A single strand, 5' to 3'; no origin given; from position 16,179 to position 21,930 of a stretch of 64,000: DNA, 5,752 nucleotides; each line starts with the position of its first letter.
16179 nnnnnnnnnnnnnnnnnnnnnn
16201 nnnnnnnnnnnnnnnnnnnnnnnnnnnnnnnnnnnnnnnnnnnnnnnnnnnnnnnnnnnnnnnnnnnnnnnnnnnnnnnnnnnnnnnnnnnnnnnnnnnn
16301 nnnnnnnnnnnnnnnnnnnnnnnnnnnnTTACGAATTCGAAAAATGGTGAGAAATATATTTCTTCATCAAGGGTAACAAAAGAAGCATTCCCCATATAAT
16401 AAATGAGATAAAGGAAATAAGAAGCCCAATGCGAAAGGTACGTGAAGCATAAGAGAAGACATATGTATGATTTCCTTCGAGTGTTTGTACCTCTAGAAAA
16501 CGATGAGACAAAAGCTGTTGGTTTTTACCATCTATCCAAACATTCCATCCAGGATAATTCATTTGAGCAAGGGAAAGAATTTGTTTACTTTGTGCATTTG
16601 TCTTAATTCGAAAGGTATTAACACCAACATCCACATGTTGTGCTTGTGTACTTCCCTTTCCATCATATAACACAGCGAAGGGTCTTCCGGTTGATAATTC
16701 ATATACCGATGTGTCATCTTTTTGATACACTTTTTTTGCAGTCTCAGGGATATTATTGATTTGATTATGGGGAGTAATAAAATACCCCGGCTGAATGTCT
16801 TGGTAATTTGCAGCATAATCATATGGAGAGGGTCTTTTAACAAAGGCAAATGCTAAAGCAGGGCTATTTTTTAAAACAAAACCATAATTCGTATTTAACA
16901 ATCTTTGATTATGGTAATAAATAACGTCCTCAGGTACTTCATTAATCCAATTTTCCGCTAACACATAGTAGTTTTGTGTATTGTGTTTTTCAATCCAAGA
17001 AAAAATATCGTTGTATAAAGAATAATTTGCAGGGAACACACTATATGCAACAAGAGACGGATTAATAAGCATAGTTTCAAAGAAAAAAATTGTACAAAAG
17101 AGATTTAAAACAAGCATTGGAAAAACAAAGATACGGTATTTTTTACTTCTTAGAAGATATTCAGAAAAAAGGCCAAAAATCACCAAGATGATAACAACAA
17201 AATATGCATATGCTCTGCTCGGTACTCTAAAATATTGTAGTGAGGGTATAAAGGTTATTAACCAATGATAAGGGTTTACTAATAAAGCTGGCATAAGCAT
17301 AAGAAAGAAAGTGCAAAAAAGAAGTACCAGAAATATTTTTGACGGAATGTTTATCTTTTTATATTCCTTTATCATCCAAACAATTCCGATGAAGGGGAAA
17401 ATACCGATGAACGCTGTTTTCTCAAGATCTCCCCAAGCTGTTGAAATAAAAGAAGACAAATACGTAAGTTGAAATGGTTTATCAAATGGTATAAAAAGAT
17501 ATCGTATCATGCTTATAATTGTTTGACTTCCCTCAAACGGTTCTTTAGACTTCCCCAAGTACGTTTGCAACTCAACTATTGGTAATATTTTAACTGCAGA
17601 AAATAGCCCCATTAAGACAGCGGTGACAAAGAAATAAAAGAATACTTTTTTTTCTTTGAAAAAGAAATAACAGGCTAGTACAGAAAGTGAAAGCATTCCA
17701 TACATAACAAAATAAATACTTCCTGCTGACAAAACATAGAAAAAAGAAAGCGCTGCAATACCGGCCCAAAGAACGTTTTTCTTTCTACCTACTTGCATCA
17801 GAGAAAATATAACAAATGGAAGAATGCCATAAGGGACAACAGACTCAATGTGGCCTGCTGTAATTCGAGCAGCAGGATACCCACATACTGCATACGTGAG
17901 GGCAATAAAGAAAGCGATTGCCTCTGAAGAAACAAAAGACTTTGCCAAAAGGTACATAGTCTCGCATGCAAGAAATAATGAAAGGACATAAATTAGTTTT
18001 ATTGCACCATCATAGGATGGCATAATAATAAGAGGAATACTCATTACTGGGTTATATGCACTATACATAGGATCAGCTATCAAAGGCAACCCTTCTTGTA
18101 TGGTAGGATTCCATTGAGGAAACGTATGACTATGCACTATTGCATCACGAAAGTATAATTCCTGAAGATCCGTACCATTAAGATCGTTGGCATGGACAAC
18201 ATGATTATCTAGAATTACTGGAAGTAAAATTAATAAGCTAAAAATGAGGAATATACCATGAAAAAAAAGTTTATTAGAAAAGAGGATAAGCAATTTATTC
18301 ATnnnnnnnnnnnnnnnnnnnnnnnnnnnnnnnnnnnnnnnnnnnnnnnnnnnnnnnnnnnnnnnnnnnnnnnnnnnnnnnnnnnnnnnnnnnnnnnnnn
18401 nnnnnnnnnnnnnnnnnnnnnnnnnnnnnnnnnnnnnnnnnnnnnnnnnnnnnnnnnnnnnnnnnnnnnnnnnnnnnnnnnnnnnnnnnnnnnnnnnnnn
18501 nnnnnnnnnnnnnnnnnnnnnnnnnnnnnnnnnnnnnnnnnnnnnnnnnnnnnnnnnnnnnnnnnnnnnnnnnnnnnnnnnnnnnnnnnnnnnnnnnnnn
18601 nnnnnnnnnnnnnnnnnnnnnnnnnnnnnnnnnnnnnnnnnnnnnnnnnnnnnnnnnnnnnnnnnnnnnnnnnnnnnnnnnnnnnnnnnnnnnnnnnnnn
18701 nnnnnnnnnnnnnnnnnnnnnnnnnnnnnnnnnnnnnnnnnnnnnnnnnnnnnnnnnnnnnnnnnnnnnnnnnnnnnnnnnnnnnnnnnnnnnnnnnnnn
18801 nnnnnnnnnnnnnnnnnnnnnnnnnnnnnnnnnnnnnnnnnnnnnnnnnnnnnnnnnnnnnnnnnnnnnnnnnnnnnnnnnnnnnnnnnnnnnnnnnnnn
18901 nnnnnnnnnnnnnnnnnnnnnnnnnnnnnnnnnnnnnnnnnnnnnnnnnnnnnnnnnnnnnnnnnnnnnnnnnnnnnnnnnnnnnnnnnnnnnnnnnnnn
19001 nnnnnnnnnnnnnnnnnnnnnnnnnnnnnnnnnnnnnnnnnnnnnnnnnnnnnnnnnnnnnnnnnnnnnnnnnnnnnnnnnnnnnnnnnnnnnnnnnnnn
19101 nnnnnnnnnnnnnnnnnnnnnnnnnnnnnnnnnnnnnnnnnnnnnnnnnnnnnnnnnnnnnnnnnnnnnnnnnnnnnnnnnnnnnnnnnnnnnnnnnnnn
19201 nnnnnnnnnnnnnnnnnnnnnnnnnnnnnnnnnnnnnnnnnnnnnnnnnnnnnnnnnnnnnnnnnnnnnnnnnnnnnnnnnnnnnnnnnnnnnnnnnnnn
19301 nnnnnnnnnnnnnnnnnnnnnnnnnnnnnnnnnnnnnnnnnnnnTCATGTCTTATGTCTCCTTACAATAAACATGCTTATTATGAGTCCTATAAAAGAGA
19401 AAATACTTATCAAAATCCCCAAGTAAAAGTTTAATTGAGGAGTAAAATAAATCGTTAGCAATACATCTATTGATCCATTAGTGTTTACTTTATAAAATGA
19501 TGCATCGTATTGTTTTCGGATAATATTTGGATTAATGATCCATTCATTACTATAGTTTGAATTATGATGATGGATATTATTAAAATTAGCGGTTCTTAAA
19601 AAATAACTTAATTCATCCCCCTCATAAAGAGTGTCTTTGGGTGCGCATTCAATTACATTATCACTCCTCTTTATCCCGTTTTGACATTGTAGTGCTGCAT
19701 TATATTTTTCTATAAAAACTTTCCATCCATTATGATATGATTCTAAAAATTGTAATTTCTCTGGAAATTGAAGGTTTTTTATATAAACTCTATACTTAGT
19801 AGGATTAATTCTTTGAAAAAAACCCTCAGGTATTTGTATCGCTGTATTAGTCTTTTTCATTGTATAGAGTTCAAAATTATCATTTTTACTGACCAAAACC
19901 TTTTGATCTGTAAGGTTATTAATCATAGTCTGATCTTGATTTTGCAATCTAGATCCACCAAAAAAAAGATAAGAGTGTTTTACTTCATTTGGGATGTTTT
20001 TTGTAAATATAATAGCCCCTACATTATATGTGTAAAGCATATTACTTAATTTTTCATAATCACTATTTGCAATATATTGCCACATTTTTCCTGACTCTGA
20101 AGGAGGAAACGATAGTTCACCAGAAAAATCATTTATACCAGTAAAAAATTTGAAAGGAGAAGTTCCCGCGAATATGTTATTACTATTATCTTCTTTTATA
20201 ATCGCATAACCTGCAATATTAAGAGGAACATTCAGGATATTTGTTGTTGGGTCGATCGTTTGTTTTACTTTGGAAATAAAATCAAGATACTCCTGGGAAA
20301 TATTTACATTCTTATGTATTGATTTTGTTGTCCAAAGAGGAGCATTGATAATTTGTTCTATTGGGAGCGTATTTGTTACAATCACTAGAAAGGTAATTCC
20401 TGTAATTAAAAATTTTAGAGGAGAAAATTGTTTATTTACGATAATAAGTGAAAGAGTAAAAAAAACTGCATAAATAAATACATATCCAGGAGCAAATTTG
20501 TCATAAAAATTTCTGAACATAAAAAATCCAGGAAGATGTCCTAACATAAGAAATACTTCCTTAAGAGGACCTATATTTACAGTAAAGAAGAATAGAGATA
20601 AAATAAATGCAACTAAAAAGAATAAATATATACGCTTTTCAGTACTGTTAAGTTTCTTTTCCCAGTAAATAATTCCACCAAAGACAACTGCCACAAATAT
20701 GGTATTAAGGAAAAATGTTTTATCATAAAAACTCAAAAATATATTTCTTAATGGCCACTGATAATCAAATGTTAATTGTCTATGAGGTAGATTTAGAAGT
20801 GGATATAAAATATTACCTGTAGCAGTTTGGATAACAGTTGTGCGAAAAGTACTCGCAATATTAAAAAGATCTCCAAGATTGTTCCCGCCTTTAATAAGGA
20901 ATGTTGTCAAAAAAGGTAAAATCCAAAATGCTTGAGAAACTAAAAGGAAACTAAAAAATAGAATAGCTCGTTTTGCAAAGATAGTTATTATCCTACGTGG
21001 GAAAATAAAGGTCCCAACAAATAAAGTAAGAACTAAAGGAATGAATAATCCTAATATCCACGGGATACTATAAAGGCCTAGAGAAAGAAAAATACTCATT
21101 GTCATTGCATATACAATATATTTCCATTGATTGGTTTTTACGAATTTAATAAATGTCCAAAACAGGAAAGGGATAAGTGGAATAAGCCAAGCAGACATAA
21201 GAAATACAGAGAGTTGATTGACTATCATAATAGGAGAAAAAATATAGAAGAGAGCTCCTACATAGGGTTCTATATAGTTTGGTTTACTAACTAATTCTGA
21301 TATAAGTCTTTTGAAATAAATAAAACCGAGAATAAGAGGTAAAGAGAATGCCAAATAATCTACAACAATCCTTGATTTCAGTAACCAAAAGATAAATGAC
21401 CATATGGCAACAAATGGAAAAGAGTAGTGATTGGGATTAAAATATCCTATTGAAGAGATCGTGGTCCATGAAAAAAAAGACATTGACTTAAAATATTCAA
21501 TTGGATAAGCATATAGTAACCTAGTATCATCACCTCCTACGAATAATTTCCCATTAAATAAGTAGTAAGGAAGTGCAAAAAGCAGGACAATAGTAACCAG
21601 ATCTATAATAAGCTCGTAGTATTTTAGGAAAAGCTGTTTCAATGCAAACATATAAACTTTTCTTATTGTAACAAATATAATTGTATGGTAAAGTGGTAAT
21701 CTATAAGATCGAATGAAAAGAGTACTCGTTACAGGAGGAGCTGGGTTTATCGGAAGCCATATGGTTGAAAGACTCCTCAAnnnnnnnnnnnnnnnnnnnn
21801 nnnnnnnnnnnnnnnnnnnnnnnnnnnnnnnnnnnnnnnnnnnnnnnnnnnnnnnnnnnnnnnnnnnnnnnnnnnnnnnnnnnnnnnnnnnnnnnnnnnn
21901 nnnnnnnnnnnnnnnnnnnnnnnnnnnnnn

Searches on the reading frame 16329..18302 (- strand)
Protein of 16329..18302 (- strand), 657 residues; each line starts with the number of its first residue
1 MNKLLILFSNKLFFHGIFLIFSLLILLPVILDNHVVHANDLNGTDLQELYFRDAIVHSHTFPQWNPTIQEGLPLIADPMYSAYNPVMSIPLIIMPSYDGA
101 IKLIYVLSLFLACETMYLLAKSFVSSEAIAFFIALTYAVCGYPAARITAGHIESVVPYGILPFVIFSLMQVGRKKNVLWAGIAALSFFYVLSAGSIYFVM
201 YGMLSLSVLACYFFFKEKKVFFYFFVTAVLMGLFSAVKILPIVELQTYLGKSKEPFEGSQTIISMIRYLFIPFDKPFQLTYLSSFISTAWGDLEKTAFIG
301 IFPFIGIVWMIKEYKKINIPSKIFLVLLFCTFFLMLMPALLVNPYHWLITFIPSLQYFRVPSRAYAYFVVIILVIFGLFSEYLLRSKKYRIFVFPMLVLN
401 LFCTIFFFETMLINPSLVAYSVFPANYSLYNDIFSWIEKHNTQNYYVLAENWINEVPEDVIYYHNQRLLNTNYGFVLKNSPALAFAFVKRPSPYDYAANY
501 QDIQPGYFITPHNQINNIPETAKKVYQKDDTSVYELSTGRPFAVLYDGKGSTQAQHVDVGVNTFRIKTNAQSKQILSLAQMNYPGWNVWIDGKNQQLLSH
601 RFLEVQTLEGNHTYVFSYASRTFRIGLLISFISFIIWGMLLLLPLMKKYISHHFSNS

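Call 46: search_protein_families(library=pfam, proteins=[window:16329-18302:-], max_evalue=0.001)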
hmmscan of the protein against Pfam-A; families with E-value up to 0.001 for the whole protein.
window:16329-18302:- (657 aa): 0 families

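Call 51: search_protein_families(library=pfam, proteins=[window:16329-18302:-], max_evalue=1)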
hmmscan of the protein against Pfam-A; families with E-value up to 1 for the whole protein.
window:16329-18302:- (657 aa): 0 families

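Call 53: search_protein_families(library=ncbifam, proteins=[window:16329-18302:-], max_evalue=0.1)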
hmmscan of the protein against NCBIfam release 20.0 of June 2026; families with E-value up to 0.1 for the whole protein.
window:16329-18302:- (657 aa): 1 family
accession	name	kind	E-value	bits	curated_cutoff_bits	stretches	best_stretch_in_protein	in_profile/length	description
NF053599.1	transp_MmpA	equivalog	0.036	12.6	210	1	102-190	70-155/543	MmpA family trehalose lipid delivery protein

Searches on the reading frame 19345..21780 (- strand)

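Call 46: search_protein_families(library=pfam, proteins=[window:19345-21780:-], max_evalue=0.001)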
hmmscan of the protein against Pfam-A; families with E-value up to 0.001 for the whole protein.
window:19345-21780:- (811 aa): 0 families

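Call 51: search_protein_families(library=pfam, proteins=[window:19345-21780:-], max_evalue=1)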
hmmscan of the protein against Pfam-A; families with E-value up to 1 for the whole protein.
window:19345-21780:- (811 aa): 1 family
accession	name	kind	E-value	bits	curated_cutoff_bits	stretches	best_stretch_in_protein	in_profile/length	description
PF02799.21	NMT_C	-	0.015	15.4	27.9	1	565-640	74-149/198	Myristoyl-CoA:protein N-myristoyltransferase, C-terminal domain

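Call 53: search_protein_families(library=ncbifam, proteins=[window:19345-21780:-], max_evalue=0.1)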
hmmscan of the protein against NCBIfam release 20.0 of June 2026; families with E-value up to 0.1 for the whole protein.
window:19345-21780:- (811 aa): 1 family
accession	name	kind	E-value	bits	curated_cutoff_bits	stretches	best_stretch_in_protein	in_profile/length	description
NF041006.2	cell_div_CdvC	equivalog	0.014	14.3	650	1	623-688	229-291/370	cell division protein CdvC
